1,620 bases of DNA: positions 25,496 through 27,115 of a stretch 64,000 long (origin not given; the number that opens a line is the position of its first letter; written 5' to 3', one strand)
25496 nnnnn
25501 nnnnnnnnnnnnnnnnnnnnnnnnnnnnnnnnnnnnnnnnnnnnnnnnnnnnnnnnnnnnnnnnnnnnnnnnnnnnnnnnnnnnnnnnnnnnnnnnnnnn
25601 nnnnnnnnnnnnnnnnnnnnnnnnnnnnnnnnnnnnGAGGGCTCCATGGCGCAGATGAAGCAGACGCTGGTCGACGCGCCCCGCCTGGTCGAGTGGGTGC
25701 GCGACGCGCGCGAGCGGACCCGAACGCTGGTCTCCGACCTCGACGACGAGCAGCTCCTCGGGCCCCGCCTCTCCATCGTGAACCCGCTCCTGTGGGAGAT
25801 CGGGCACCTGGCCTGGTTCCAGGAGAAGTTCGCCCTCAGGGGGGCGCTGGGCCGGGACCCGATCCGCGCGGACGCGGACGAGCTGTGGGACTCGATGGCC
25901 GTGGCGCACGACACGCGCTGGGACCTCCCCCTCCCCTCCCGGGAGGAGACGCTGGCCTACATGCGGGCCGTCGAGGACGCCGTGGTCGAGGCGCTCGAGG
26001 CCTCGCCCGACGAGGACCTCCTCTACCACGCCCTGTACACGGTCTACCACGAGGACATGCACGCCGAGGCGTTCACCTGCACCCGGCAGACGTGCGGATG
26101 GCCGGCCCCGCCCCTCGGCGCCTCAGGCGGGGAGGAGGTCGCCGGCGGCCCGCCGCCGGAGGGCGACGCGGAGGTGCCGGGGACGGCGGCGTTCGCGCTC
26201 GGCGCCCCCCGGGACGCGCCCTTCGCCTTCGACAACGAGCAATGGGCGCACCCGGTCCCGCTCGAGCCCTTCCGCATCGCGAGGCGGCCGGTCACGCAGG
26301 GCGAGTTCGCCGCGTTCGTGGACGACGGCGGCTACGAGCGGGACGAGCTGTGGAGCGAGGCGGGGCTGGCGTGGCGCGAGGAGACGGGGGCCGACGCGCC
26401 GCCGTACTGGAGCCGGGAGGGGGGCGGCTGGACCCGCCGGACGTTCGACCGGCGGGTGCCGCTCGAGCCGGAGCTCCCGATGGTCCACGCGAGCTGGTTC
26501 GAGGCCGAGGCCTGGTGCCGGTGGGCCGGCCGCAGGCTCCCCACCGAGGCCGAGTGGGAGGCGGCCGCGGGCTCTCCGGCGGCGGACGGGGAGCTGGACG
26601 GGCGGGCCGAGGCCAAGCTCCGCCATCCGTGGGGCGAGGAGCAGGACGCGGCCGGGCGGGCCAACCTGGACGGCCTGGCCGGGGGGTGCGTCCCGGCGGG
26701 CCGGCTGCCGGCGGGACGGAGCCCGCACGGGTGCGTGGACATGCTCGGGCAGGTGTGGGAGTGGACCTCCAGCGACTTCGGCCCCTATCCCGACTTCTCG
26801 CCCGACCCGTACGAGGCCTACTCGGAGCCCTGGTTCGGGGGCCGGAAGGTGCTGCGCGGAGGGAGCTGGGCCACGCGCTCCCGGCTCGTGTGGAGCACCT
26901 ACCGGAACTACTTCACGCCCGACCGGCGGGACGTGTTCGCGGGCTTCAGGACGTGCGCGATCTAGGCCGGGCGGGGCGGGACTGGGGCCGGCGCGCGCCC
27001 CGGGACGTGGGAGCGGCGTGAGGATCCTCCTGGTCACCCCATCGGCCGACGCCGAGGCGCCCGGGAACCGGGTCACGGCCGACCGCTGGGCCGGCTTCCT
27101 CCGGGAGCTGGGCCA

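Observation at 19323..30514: Nine-gene translationally coupled supraoperon joining two importers, an RclA-like reductase, an EgtB/SenA-SenB-like pair and cytochrome bd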

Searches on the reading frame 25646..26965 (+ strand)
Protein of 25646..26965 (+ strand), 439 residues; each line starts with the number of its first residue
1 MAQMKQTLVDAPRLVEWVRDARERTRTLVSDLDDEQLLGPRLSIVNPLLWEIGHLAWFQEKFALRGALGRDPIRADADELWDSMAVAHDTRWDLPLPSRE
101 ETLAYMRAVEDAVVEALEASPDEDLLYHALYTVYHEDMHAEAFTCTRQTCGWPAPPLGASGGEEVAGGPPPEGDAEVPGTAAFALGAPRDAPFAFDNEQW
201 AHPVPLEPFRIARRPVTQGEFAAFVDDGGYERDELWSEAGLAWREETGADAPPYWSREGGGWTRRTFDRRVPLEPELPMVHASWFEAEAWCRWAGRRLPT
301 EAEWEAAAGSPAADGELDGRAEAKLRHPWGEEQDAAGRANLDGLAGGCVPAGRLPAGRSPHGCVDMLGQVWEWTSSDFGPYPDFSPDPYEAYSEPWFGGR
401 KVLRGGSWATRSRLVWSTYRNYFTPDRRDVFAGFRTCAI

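Call 3: search_protein_families(library=pfam, proteins=[window:25646-26965:+])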
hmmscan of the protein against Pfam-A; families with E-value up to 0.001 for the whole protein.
window:25646-26965:+ (439 aa): 2 families
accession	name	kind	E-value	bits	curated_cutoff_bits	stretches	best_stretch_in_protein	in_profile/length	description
PF03781.23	FGE-sulfatase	-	1.5e-46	159.6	23.3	1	183-436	13-253/255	Sulfatase-modifying factor enzyme 1-like domain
PF12867.12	DinB_2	-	3.8e-13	50.4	24.8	1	20-131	4-101/128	DinB superfamily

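Call 4: search_protein_families(library=ncbifam, proteins=[window:25646-26965:+])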
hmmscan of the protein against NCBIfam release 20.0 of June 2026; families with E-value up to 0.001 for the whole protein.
window:25646-26965:+ (439 aa): 6 families
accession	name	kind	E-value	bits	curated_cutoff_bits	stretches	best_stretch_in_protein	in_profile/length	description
NF041186.1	SenA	equivalog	1.3e-147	492.2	420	1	11-438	5-382/382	selenoneine synthase SenA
TIGR03440.2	egtB_TIGR03440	equivalog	2.1e-98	330.1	360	1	18-436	5-412/413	ergothioneine biosynthesis protein EgtB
TIGR04344.1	ovoA_Nterm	equivalog_domain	1.3e-36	126.5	400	1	182-436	197-443/444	5-histidylcysteine sulfoxide synthase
TIGR04373.1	egtB_X_signatur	signature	1.2e-25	89.3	71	1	389-438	1-50/50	EgtB-related enzyme signature domain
NF051459.1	pyoverdine_PvdO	equivalog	1.5e-07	30.8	500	1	180-436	41-276/280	dihydropyoverdine dehydrogenase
TIGR03525.2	GldK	equivalog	5.2e-07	29.3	350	1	296-437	256-404/408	T9SS ring complex lipoprotein PorK/GldK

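Call 10: find_homologous_proteins(query=window:25646-26965:+)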
Query window:25646-26965:+ (439 aa): 8000 proteins with E <= 0.001 among 8000 candidates; the best 120 are listed.
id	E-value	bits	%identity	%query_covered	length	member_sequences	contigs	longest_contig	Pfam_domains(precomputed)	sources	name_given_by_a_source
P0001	0.0e+0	1026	100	100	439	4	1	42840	PF12867.13,PF03781.23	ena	-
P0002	1.5e-225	768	77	100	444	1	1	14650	PF12867.13,PF03781.23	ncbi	-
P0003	2.6e-214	731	74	100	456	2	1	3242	PF12867.13,PF03781.23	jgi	-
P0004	2.1e-198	679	69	100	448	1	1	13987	PF12867.13,PF03781.23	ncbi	-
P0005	3.0e-192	658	67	100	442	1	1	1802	PF12867.13,PF03781.23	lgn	-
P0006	2.8e-190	652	67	100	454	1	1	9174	PF12867.13,PF03781.23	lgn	-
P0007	4.2e-182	625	65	99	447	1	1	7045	PF12867.13,PF03781.23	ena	-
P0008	6.1e-181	621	66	98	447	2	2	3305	PF12867.13,PF03781.23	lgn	-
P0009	1.1e-179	617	61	100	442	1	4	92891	PF12867.13,PF03781.23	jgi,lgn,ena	jgi:iron(II)-dependent oxidoreductase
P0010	4.7e-179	615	63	100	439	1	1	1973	PF12867.13,PF03781.23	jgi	jgi:gamma-glutamyl hercynylcysteine S-oxide synthase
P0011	1.3e-178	613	63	100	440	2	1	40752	PF12867.13,PF03781.23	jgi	jgi:iron(II)-dependent oxidoreductase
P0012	7.4e-178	611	63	100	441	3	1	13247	PF12867.13,PF03781.23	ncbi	-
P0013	1.2e-174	600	61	100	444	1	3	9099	PF12867.13,PF03781.23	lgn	-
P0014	5.2e-173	595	61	100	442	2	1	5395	PF12867.13,PF03781.23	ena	-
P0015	7.4e-173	594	61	100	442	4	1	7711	PF12867.13,PF03781.23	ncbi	-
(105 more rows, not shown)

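Call 12: find_related_loci(query=A1, collection=genome_contigs, flank=10000)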
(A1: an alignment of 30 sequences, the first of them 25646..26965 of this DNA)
Query A1 (439 aa) in genome_contigs; peptide patterns used: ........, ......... (x = any residue, [..] = any of these).
600 stretches matched a pattern (row limit reached: there are more); 599 encode a relative of the query (tblastn E <= 1e-3); the best 80 are kept; 80 distinct loci.
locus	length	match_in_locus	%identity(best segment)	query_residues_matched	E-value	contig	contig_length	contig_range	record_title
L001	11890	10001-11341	69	1-438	0e+0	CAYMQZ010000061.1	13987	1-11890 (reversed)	MAG TPA_asm: uncultured Gemmatimonadota bacterium isolate SRP284430_co1_87 genome assembly, contig: NODE_2958_length_139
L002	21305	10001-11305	62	7-439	1e-164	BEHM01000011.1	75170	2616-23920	Bacterium HR10 DNA, contig: NODE_155_11, isolate: HRbin10, whole genome shotgun sequence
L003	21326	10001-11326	64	9-437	5e-164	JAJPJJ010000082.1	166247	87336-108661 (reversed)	MAG: Bacillota bacterium isolate Centralia_MAG_45 k107_23422776, whole genome shotgun sequence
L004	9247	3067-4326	61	9-437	4e-163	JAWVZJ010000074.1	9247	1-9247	MAG: Thermoanaerobaculia bacterium isolate HN14.bin.26 k141_432644_length_9247_cov_9.0309, whole genome shotgun sequence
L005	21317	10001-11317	60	4-437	3e-162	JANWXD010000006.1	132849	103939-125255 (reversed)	MAG: Bryobacteraceae bacterium isolate SKYG38 NODE_6_length_132849_cov_7.183465, whole genome shotgun sequence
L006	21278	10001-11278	62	14-439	2e-161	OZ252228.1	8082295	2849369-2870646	MAG: Candidatus Latescibacterota bacterium isolate 2d5a3a6b-ac94-4199-888f-c4fbb53c5f42 genome assembly, chromosome: 1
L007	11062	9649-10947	57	8-437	9e-158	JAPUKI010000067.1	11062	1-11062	MAG: Acidobacteria bacterium isolate KW1-S15_197 KW1-S15_197_cg67, whole genome shotgun sequence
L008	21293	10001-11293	58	9-439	2e-156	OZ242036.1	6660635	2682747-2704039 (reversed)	MAG: Candidatus Poribacteria bacterium isolate 54b3e0b4-8990-4cd1-959a-c9693763f33b genome assembly, chromosome: 1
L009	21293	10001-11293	57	9-439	2e-156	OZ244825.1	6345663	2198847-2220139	MAG: Candidatus Poribacteria bacterium isolate 9ee73198-b11f-455e-92bc-43fc746e3fb5 genome assembly, chromosome: 1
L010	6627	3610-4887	60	14-439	9e-157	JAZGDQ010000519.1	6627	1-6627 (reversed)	MAG: bacterium isolate SCS3bin.47 SCS3bin.47_519, whole genome shotgun sequence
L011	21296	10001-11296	55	11-439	6e-156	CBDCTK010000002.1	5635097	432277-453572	MAG: Candidatus Poribacteria bacterium isolate 5e1f03a3-4ce1-415a-a4c9-4ecbe52226bd genome assembly, contig: contig_2, w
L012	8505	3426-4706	61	11-439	1e-155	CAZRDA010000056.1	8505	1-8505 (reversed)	MAG TPA_asm: uncultured bacterium isolate binchicken_co292_9 genome assembly, contig: NODE_1697_length_8505_cov_5.870414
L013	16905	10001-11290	59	10-438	8e-155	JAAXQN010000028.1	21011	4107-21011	MAG: Candidatus Methylomirabilis sp. isolate MAG-BB-18 scaffold_352, whole genome shotgun sequence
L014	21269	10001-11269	60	14-438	8e-155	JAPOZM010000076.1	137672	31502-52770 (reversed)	MAG: Gemmatimonadaceae bacterium isolate COS4_bin_9 NODE_113_length_137672_cov_29.6256, whole genome shotgun sequence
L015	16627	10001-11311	60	3-439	5e-155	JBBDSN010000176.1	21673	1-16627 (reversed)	MAG: Gemmatimonadota bacterium isolate LejiaC_68_65 Lejia_C_5614_length_21673_cov_39, whole genome shotgun sequence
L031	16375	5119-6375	59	14-439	6e-150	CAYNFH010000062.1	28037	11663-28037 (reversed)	MAG TPA_asm: uncultured Chthonomonadaceae bacterium isolate SRP272529_co1_250 genome assembly, contig: NODE_2593_length_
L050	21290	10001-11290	59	8-438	1e-144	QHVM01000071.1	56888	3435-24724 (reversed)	MAG: Acidobacteria bacterium isolate AA32 14_1009_16_40cm_scaffold_8348_curated, whole genome shotgun sequence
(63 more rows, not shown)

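Call 15: find_encoding_contigs(protein=P0002, flank=10000, max_places=3)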
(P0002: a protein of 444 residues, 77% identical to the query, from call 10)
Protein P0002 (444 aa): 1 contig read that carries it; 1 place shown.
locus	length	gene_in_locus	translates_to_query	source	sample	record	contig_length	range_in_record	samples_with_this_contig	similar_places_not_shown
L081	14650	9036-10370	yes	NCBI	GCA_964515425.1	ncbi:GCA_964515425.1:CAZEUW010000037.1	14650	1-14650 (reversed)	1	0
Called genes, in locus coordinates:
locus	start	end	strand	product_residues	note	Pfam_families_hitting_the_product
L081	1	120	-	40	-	?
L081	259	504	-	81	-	-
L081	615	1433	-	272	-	-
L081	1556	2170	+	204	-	PF01613:Flavin_Reduct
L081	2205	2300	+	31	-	-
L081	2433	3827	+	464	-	PF03721:UDPG_MGDP_dh_N (faint), PF07992:Pyr_redox_2, PF01262:AlaDh_PNT_C (faint), PF00070:Pyr_redox, PF02852:Pyr_redox_dim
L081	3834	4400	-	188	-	PF04264:YceI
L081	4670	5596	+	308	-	PF00586:AIRS, PF02769:AIRS_C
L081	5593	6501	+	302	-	PF12974:Phosphonate-bd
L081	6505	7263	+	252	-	PF00005:ABC_tran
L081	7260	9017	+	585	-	PF00528:BPD_transp_1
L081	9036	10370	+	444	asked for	PF12867:DinB_2, PF03781:FGE-sulfatase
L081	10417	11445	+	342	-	PF20706:GT4-conflict (weak), PF00534:Glycos_transf_1, PF13692:Glyco_trans_1_4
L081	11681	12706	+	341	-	PF18152:DAHP_snth_FXD, PF00793:DAHP_synth_1, PF03102:NeuB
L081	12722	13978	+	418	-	PF07736:CM_1, PF02153:PDH_N, PF20463:PDH_C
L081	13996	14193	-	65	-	PF02566:OsmC (weak)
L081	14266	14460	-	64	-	-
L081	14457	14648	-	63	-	?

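Call 17: find_encoding_contigs(protein=P0001, flank=10000, max_places=4)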
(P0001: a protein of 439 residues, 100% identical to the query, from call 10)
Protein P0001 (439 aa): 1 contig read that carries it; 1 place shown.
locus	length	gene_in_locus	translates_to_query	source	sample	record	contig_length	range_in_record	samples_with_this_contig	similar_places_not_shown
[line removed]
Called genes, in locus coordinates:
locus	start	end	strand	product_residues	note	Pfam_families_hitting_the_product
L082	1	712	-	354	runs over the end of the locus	PF13531:SBP_bac_11, PF01547:SBP_bac_1, PF13416:SBP_bac_8, PF13343:SBP_bac_6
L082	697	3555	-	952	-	PF02585:PIG-L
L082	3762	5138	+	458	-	PF00474:SSF (weak)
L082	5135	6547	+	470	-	PF01494:FAD_binding_3 (faint), PF07992:Pyr_redox_2, PF13738:Pyr_redox_3 (faint), PF00070:Pyr_redox, PF02852:Pyr_redox_dim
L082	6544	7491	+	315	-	PF12974:Phosphonate-bd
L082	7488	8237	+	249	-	PF00005:ABC_tran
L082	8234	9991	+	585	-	PF00528:BPD_transp_1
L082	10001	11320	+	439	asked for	PF12867:DinB_2, PF03781:FGE-sulfatase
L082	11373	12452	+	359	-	PF00534:Glycos_transf_1, PF20706:GT4-conflict, PF13692:Glyco_trans_1_4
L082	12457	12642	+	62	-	?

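Call 18: find_encoding_contigs(protein=P0006, flank=10000, max_places=3)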
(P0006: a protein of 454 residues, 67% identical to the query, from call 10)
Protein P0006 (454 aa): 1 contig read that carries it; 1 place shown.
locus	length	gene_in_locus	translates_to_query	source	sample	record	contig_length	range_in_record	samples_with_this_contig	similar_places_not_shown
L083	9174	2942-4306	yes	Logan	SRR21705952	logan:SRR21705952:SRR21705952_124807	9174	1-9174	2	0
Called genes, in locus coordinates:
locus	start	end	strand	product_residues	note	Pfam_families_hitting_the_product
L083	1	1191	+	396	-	?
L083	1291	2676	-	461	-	PF07690:MFS_1 (weak), PF11700:ATG22, PF07690:MFS_1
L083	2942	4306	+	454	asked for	PF12867:DinB_2, PF03781:FGE-sulfatase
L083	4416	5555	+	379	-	PF20706:GT4-conflict, PF00534:Glycos_transf_1, PF13692:Glyco_trans_1_4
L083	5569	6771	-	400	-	PF10282:Lactonase (weak), PF23414:Beta-prop_EML_2 (faint), PF02239:Cytochrom_D1 (faint), PF21783:YNCE (faint), PF25174:Beta-prop_THOC3 (weak)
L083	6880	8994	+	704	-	-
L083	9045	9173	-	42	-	?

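Call 19: find_encoding_contigs(protein=P0007, flank=10000, max_places=3)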
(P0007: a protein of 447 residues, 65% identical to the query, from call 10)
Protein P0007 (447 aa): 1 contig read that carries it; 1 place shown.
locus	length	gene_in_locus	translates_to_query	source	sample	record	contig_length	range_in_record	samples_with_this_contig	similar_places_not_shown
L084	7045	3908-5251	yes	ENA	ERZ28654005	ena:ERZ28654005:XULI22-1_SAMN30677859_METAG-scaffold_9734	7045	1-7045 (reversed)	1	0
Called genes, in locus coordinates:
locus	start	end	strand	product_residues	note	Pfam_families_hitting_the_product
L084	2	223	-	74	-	?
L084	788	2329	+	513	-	PF11700:ATG22, PF07690:MFS_1, PF13347:MFS_2 (weak)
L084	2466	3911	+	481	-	PF01134:GIDA (faint), PF01266:DAO (faint), PF07992:Pyr_redox_2, PF13450:NAD_binding_8 (faint), PF00070:Pyr_redox, PF02852:Pyr_redox_dim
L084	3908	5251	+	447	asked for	PF12867:DinB_2, PF03781:FGE-sulfatase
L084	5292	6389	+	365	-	PF00534:Glycos_transf_1, PF13692:Glyco_trans_1_4, PF20706:GT4-conflict (faint)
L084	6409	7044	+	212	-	?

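Call 49: search_solved_structures(query=window:25646-26965:+, max_evalue=1e-20)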
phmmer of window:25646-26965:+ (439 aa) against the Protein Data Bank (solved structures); distinct sequences matched with E-value up to 1e-20: 11.
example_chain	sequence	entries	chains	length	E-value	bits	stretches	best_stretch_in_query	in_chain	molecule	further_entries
8ux5_A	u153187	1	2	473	8.2e-96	325.3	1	10-439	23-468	Selenoxide synthase OvsA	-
8u41_A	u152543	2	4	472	5.2e-93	316.1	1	10-439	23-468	Selenoxide synthase OvsA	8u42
4x8b_A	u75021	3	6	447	3.2e-74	254.1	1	14-436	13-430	Sulfoxide synthase EgtB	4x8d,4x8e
8ryz_A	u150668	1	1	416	2e-68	235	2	44-308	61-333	selenoneine synthase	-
8k5i_A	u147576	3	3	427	2.2e-68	234.8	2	44-308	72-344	selenoneine synthase SenA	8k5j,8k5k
8qf6_A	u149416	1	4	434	2.1e-47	165.7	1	21-312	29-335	Ergothioneine biosynthesis protein EgtB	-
6qki_A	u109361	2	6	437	2.2e-47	165.6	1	21-312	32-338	Uncharacterized protein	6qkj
6o6l_A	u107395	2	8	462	2.7e-47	165.3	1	21-312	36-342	EgtB (Cabther)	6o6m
8vih_A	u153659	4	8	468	1.5e-32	116.7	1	30-436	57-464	Sulfoxide synthase EgtB-IV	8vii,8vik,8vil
8vig_A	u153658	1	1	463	6.9e-29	104.6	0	44-316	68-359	Sulfoxide synthase EgtB-IV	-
8khq_A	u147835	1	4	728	3.2e-25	92.5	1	81-423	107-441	5-histidylcysteine sulfoxide synthase/putative 4-mercaptohistidine N1-methyltranferase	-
